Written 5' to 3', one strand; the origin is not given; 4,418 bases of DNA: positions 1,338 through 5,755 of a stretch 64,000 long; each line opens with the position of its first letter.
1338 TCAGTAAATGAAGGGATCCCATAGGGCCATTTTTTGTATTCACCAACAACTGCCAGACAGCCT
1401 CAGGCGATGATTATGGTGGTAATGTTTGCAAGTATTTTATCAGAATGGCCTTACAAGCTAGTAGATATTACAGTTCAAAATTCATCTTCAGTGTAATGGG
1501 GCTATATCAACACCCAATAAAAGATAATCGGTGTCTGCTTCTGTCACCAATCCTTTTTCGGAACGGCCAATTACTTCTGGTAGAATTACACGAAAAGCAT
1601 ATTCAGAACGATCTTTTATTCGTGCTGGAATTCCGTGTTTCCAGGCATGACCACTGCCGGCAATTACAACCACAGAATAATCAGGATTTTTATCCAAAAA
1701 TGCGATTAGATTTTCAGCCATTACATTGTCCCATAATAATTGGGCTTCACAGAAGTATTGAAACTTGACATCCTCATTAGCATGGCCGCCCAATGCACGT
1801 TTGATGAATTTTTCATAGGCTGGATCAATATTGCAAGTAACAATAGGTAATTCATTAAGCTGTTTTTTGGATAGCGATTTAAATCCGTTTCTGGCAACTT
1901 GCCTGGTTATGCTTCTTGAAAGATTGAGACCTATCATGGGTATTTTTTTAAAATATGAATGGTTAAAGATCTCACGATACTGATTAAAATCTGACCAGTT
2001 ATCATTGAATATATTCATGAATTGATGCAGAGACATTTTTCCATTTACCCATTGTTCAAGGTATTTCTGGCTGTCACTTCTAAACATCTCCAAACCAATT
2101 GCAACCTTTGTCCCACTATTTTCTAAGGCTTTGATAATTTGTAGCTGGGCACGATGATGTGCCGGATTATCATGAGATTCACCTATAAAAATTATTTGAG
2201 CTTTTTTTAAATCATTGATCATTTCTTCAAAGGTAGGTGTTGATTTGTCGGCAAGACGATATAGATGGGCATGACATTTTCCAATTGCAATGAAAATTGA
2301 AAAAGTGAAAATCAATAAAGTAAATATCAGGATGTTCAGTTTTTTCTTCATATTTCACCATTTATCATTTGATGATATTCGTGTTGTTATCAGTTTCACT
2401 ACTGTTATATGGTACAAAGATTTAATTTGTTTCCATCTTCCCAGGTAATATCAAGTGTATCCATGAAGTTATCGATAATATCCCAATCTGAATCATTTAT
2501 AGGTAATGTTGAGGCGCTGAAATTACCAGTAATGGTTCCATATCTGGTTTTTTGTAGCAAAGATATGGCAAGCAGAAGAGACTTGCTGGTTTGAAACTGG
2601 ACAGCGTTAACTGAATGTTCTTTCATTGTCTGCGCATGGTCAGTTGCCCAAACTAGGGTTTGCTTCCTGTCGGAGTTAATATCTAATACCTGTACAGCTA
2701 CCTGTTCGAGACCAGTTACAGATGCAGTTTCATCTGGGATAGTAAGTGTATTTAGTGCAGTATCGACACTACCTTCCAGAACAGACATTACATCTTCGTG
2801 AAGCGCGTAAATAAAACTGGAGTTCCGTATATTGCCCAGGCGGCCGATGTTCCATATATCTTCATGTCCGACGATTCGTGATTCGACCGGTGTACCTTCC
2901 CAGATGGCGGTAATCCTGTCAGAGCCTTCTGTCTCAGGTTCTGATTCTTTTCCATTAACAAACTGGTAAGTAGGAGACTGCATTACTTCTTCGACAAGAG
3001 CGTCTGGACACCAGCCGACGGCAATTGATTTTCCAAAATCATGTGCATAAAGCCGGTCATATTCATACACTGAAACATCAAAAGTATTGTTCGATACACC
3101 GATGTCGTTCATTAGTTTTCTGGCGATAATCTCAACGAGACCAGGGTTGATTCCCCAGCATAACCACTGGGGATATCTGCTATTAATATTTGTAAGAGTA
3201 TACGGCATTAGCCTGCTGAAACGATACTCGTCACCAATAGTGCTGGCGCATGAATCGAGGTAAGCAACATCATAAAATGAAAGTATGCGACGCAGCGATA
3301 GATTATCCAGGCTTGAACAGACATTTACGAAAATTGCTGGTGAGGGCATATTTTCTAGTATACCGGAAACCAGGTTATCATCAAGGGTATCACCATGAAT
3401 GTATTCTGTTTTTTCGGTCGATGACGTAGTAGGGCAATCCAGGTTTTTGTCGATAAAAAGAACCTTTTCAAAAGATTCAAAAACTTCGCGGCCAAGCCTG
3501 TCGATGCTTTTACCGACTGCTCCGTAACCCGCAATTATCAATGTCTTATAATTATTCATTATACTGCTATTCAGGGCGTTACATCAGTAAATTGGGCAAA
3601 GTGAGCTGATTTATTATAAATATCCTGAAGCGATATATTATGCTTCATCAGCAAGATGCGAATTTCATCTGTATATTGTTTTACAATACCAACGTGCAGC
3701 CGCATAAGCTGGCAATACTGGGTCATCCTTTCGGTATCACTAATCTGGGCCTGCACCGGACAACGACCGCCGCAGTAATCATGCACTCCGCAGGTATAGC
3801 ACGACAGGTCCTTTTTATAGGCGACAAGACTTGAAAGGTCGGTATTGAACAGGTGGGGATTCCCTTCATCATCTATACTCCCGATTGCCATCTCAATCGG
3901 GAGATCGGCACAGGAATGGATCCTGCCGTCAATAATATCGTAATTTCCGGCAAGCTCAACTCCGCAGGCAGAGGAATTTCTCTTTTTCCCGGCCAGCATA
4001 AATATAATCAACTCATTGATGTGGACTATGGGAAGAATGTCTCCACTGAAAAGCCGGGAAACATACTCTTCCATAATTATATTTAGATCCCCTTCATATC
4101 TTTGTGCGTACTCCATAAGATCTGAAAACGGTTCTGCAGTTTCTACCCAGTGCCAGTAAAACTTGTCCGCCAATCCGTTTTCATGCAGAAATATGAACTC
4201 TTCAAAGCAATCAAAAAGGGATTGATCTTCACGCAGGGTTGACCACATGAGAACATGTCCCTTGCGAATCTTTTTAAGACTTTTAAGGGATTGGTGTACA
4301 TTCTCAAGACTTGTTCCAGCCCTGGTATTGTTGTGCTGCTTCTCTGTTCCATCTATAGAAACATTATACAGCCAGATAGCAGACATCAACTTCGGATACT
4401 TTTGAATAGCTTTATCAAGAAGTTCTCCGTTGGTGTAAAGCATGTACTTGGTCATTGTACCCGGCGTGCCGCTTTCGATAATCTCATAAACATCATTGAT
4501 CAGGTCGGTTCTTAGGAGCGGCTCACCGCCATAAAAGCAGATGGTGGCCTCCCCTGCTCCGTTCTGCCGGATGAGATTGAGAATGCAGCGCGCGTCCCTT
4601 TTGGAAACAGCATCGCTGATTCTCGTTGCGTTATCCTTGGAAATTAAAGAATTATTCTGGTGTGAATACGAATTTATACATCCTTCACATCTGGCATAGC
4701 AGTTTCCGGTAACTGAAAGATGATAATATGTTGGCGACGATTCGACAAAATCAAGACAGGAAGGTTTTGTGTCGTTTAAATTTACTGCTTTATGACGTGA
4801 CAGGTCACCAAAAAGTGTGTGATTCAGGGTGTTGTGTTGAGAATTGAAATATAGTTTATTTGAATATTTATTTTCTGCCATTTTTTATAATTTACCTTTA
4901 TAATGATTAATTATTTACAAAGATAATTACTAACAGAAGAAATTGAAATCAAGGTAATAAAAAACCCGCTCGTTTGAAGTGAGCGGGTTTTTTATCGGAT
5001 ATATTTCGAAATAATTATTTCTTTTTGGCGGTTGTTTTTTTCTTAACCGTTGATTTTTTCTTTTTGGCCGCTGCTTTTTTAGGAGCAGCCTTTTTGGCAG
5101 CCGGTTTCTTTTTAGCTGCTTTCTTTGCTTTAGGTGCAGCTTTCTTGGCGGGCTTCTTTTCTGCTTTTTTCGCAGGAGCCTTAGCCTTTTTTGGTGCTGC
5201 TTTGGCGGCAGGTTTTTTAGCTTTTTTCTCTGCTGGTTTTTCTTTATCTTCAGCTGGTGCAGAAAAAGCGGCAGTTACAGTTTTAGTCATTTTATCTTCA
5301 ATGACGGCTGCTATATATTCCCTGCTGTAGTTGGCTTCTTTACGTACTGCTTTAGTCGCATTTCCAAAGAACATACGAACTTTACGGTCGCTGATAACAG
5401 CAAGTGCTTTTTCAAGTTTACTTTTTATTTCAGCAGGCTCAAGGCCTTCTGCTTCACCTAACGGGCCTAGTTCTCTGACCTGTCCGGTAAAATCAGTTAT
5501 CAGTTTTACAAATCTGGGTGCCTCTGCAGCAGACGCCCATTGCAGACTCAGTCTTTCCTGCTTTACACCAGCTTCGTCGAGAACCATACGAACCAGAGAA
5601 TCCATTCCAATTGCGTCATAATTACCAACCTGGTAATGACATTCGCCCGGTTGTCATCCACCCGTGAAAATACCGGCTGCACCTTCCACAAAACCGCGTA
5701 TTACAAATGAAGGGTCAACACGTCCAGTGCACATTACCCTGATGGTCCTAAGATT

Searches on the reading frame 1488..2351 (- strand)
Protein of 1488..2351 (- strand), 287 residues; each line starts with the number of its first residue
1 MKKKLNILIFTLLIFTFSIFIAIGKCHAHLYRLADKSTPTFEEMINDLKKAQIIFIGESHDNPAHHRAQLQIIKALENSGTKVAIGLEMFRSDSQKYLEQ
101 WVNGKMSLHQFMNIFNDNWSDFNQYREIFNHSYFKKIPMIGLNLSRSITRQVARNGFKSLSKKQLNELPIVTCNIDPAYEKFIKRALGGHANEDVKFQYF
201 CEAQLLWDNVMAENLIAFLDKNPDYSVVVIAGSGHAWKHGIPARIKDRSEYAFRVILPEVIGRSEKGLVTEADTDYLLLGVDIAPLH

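Call 30: search_protein_families(library=pfam, proteins=[window:1488-2351:-], max_evalue=0.0001)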
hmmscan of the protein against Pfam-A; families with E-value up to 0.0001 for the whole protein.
window:1488-2351:- (287 aa): 1 family
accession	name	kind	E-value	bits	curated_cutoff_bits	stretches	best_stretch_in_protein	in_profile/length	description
PF04187.18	Cofac_haem_bdg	-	4.9e-59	200.3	27.7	1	44-245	1-213/213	Haem-binding uptake, Tiki superfamily, ChaN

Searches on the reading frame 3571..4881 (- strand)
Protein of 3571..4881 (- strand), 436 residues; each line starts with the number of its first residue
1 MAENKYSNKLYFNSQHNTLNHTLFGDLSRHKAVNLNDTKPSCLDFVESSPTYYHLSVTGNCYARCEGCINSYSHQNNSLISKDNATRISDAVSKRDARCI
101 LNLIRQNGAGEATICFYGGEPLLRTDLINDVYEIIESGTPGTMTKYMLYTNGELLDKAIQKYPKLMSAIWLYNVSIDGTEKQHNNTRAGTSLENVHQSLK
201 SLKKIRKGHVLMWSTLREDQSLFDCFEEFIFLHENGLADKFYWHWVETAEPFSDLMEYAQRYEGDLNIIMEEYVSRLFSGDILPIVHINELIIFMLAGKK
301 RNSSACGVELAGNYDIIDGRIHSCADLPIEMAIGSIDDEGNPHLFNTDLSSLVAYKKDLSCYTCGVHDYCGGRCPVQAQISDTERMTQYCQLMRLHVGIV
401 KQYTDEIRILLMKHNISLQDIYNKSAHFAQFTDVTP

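Call 30: search_protein_families(library=pfam, proteins=[window:3571-4881:-], max_evalue=0.0001)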
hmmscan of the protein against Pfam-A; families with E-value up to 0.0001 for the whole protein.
window:3571-4881:- (436 aa): 2 families
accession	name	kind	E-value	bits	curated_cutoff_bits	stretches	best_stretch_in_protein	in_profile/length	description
PF04055.27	Radical_SAM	-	2.5e-09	38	29.5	1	56-205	2-139/166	Radical SAM superfamily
PF13353.11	Fer4_12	-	1.7e-07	32.1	22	1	60-186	14-123/137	4Fe-4S single cluster domain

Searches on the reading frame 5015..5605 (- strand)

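Call 30: search_protein_families(library=pfam, proteins=[window:5015-5605:-], max_evalue=0.0001)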
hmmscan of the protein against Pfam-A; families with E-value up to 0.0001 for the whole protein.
window:5015-5605:- (196 aa): 1 family
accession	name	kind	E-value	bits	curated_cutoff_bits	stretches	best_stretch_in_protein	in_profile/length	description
PF02662.21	FlpD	-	1.9e-07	31.6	22.3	1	4-47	80-123/123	Methyl-viologen-reducing hydrogenase, delta subunit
